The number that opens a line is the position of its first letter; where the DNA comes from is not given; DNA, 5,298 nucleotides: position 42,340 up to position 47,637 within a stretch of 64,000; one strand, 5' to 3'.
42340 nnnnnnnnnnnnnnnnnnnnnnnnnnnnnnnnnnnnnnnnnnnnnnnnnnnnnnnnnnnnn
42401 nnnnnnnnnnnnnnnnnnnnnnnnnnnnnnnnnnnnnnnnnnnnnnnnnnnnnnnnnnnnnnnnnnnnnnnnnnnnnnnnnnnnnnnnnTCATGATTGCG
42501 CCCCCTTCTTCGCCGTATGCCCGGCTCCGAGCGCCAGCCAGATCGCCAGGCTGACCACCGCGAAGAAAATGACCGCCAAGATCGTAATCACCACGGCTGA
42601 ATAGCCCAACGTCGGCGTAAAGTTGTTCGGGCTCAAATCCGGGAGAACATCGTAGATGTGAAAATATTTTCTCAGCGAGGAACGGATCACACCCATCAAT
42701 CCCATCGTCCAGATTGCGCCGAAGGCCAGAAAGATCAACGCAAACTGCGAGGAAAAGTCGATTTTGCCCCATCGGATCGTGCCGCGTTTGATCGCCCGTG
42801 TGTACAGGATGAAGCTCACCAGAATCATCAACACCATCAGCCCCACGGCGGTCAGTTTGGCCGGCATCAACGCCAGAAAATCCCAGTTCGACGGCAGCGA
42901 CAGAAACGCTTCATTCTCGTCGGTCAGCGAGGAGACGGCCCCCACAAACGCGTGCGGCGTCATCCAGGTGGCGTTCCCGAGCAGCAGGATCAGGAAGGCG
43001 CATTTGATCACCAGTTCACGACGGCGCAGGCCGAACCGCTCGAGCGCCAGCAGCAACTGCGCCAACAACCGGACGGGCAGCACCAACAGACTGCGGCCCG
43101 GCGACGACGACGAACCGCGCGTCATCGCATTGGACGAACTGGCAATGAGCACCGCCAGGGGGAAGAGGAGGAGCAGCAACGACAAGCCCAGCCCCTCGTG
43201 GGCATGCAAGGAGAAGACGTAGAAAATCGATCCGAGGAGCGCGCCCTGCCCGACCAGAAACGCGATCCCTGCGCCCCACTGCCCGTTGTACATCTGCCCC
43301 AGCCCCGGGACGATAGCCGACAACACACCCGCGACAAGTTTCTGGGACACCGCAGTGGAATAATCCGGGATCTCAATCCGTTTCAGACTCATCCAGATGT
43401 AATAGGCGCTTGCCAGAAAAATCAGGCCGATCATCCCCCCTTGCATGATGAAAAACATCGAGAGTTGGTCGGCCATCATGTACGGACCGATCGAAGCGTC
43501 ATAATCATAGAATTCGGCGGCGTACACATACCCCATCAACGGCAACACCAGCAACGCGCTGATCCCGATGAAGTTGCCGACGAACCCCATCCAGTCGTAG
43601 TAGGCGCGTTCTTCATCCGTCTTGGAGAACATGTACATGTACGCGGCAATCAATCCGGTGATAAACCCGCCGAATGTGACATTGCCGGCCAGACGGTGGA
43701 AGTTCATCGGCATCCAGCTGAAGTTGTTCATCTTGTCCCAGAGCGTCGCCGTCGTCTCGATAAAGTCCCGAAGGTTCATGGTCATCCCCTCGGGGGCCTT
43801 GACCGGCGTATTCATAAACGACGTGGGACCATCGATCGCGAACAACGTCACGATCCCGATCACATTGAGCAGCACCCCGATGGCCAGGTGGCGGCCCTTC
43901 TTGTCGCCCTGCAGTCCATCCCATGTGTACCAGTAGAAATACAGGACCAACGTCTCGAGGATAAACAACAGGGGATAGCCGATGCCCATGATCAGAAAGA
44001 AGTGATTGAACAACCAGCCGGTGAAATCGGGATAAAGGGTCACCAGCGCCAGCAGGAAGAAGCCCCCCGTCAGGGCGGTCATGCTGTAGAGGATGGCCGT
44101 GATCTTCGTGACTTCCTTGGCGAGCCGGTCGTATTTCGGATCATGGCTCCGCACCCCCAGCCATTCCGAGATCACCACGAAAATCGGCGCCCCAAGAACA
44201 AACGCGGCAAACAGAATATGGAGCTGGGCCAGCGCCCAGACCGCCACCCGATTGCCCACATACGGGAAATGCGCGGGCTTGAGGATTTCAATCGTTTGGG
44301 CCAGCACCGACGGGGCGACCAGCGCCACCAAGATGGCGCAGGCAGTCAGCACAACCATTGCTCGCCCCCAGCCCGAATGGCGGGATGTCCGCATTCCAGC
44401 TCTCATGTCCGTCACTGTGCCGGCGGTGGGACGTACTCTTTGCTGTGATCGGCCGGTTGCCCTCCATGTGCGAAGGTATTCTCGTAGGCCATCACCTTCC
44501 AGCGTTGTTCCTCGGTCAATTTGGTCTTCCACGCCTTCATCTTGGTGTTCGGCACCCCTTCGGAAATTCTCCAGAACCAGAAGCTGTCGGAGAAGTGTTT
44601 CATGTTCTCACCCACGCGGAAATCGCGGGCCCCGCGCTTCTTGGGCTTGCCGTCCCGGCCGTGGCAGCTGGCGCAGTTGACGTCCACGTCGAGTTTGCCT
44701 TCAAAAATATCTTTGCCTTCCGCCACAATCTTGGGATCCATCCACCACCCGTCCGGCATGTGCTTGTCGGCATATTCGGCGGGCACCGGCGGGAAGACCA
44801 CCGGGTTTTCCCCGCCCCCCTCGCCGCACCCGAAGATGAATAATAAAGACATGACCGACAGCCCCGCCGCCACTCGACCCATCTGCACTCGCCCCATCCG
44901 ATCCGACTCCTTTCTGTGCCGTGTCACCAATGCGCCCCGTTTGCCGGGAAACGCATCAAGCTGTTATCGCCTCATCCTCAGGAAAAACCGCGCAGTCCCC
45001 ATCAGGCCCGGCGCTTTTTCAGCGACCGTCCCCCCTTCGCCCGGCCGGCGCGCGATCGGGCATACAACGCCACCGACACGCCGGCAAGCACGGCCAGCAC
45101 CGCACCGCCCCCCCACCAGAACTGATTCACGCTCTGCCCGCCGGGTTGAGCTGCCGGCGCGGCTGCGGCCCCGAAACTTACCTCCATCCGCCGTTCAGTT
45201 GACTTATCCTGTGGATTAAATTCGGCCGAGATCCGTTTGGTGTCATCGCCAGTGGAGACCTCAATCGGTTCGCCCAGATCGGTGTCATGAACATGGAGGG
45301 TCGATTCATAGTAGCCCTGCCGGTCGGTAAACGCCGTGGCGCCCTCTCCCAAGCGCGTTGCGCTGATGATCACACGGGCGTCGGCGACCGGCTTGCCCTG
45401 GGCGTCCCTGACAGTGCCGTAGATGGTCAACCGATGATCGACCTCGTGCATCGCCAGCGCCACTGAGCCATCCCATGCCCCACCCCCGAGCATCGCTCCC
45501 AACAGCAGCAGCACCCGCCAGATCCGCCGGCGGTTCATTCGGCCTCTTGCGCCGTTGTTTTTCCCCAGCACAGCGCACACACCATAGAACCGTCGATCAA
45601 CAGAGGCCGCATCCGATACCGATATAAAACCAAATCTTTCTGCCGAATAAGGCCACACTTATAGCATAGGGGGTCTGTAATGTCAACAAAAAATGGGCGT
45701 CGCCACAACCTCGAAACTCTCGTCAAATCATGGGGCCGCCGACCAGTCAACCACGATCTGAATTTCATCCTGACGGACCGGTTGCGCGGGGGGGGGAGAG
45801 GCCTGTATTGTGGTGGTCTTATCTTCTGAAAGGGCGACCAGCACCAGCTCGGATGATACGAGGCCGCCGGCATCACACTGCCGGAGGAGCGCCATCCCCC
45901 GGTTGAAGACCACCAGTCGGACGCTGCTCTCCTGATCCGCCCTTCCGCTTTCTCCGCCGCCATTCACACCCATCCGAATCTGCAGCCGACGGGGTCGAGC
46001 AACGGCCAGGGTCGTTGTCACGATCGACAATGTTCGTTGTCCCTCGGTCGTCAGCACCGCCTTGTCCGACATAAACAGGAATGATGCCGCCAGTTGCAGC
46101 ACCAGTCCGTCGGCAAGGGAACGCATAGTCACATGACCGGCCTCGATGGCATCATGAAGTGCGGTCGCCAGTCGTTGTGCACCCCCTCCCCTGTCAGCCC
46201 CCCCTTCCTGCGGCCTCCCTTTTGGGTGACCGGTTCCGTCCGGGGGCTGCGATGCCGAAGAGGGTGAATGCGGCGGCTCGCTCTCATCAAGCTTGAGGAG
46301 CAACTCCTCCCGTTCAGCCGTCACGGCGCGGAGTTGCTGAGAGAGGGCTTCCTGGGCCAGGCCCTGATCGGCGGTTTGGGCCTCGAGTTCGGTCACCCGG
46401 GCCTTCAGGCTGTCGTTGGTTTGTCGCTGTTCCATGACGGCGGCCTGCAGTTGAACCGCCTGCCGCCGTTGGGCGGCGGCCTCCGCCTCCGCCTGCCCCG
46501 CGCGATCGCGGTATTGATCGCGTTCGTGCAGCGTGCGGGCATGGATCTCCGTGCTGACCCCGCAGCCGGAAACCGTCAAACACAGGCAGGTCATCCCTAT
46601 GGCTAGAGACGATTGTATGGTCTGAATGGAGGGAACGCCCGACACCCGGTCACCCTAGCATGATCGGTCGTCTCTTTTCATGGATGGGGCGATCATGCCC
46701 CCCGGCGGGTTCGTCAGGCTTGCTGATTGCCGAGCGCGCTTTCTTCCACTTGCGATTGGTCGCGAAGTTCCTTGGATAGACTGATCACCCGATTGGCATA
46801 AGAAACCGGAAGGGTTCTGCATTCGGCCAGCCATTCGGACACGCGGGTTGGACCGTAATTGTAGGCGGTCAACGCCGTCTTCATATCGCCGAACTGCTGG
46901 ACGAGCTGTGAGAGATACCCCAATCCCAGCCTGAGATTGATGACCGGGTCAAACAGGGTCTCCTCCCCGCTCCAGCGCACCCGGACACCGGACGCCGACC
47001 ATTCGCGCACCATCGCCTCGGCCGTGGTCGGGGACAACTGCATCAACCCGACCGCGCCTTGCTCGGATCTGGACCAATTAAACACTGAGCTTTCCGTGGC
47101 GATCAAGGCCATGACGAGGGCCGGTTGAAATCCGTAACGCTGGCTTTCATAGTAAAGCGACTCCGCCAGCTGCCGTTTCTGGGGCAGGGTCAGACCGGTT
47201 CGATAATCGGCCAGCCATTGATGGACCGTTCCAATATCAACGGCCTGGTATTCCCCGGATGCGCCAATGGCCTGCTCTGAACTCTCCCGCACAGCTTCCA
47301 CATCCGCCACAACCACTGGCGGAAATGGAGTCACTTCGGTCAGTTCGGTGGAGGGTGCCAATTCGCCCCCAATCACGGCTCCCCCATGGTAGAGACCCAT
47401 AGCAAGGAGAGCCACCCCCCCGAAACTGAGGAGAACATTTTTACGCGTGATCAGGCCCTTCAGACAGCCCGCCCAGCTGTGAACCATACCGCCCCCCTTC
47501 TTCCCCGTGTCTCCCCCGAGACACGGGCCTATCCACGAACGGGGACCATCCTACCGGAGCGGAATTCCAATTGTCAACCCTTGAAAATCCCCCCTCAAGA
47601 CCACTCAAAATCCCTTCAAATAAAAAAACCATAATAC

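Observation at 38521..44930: Respiratory operon combining a CydA-like bd-like oxidase (no CydB) with complex III subunits and four c-type cytochromes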

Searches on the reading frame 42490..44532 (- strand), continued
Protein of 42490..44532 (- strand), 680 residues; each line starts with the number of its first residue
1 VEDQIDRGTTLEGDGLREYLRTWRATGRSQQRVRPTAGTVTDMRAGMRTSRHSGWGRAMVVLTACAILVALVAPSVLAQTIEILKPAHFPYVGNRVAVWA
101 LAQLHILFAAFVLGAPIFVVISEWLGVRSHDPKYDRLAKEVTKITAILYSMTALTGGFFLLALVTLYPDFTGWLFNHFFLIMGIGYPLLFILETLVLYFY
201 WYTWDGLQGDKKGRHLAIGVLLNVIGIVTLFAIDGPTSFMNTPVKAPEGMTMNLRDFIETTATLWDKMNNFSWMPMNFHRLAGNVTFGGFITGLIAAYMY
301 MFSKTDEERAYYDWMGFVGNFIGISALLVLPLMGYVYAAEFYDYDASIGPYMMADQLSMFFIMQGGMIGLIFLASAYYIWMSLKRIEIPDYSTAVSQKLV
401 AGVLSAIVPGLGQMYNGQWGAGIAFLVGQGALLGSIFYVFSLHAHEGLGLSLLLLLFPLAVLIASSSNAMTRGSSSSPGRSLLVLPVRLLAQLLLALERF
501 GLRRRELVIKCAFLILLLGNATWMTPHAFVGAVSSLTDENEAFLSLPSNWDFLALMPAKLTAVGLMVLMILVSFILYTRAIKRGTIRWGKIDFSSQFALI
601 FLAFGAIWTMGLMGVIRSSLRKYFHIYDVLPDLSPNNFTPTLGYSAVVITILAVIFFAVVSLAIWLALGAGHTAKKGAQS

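Call 63: find_encoding_contigs(protein=P0013, flank=10000, max_places=3)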
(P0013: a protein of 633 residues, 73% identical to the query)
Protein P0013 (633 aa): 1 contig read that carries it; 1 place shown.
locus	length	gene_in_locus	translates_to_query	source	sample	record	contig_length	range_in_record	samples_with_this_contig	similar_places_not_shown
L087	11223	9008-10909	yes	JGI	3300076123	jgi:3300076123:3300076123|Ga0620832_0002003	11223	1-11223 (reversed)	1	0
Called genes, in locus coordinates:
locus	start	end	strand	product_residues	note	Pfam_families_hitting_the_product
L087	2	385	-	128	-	?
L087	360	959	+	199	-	-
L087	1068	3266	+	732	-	PF06835:LptC (faint), PF03968:LptD_N (weak), PF19838:LptD_2, PF04453:LptD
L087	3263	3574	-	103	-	-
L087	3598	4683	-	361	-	PF25852:DUF6242_C (faint), PF24681:Kelch_KLHDC2_KLHL20_DRC7, PF24981:Beta-prop_ATRN-LZTR1, PF13415:Beta-prop_FBX42, PF24981:Beta-prop_ATRN-LZTR1, PF13415:Beta-prop_FBX42, PF24681:Kelch_KLHDC2_KLHL20_DRC7, PF13418:Beta-prop_TYW4, +4 more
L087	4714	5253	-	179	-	PF14385:DUF4416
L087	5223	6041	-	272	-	PF00246:Peptidase_M14, PF24827:AstE_AspA_cat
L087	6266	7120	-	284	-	PF01513:NAD_kinase, PF20143:NAD_kinase_C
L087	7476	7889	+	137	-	PF00571:CBS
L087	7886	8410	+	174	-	PF13620:CarboxypepD_reg (weak)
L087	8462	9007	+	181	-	PF13442:Cytochrome_CBB3, PF00034:Cytochrom_C (faint)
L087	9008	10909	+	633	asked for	PF01654:Cyt_bd_oxida_I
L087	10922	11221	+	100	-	?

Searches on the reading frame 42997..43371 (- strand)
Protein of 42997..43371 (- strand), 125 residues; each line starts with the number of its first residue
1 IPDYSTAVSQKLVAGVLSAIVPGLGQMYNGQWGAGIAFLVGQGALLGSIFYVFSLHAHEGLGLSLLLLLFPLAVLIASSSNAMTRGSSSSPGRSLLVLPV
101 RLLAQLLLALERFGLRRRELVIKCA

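Call 51: search_protein_families(library=pfam, proteins=[window:42997-43371:-], max_evalue=10)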
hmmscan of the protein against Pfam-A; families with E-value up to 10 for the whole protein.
window:42997-43371:- (125 aa): 1 family
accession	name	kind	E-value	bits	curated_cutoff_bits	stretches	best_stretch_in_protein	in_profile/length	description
PF18935.5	DUF5683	-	9.9e-05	22.8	26.7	1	14-45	8-38/151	Family of unknown function (DUF5683)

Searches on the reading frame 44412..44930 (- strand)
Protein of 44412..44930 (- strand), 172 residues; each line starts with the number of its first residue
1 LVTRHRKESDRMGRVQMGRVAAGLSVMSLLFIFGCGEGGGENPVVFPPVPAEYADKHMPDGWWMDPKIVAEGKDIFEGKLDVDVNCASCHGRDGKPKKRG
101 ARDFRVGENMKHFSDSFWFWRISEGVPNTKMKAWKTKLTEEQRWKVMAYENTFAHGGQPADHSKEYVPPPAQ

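Call 3: search_protein_families(library=pfam, proteins=[window:44412-44930:-], max_evalue=0.01)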
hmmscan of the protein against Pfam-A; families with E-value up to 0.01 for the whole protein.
window:44412-44930:- (172 aa): 2 families
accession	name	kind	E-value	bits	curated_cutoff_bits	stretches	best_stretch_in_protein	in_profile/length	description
PF13442.11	Cytochrome_CBB3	-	2.8e-08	34.4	27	1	81-149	9-67/68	Cytochrome C oxidase, cbb3-type, subunit III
PF00034.26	Cytochrom_C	-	1.9e-06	29.5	21.3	1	69-149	1-85/90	Cytochrome c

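Call 4: search_protein_families(library=ncbifam, proteins=[window:44412-44930:-], max_evalue=0.01)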
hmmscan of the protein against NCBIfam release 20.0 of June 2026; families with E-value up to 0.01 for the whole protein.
window:44412-44930:- (172 aa): 6 families
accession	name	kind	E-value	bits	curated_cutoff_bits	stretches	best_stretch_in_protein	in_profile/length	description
NF011054.0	PRK14486.1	equivalog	3.2e-07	30.2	447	1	67-151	213-288/294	putative bifunctional cbb3-type cytochrome c oxidase subunit II/cytochrome c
TIGR00782.1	ccoP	equivalog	7.1e-06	25.5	179.95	1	64-154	198-282/285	cytochrome-c oxidase, cbb3-type subunit III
NF033864.1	cytochrome579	equivalog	3.9e-05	23.5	280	1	41-157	19-143/179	cytochrome 579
TIGR04494.1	c550_PedF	equivalog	0.00029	20.7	122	1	70-152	46-129/133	cytochrome c-550 PedF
NF050122.1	bc1_QcrC_actin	exception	0.00031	20.1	200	1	69-162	41-126/253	cytochrome bc1 complex diheme cytochrome c subunit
NF033646.1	toxin_EAST1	exception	0.0046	17.1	80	1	85-96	23-34/38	heat-stable enterotoxin EAST1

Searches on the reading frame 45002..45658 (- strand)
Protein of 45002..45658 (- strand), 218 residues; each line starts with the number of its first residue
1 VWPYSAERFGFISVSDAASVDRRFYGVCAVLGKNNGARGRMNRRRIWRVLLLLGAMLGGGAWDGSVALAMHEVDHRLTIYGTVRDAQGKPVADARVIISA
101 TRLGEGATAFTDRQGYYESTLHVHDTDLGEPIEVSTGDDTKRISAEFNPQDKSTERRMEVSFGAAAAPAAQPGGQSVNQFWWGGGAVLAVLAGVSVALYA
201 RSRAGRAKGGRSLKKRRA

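Call 3: search_protein_families(library=pfam, proteins=[window:45002-45658:-], max_evalue=0.01)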
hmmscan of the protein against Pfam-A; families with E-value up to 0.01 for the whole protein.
window:45002-45658:- (218 aa): 4 families
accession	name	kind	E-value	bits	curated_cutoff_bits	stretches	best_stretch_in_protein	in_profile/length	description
PF13620.12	CarboxypepD_reg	-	1.5e-08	35.3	32.3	1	78-121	1-45/82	Carboxypeptidase regulatory-like domain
PF02369.22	Big_1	-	0.00024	21.6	34.9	1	78-122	20-67/93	Bacterial Ig-like domain (group 1)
PF15976.11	CooC_C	-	0.0014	19.1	29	1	64-121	4-55/93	CS1-pili formation C-terminal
PF09134.16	Invasin_D3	-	0.0057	17.6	33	1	78-122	23-68/98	Invasin, domain 3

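Call 4: search_protein_families(library=ncbifam, proteins=[window:45002-45658:-], max_evalue=0.01)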
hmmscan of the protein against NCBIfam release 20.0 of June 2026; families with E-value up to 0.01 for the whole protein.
window:45002-45658:- (218 aa): 0 families

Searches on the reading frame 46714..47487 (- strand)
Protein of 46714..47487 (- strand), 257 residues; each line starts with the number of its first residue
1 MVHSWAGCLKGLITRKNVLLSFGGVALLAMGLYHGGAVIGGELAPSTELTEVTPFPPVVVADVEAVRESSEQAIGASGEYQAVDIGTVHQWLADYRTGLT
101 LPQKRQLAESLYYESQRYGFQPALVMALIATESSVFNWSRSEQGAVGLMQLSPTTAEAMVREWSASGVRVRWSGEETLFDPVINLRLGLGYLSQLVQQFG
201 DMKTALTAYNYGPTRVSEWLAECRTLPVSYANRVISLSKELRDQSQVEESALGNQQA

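Call 34: search_protein_families(library=pfam, proteins=[window:46714-47487:-], max_evalue=0.001)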
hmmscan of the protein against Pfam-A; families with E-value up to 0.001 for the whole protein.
window:46714-47487:- (257 aa): 1 family
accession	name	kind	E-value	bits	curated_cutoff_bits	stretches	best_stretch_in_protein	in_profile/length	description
PF01464.25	SLT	-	4.9e-24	84.6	21.3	1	114-223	6-108/117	Transglycosylase SLT domain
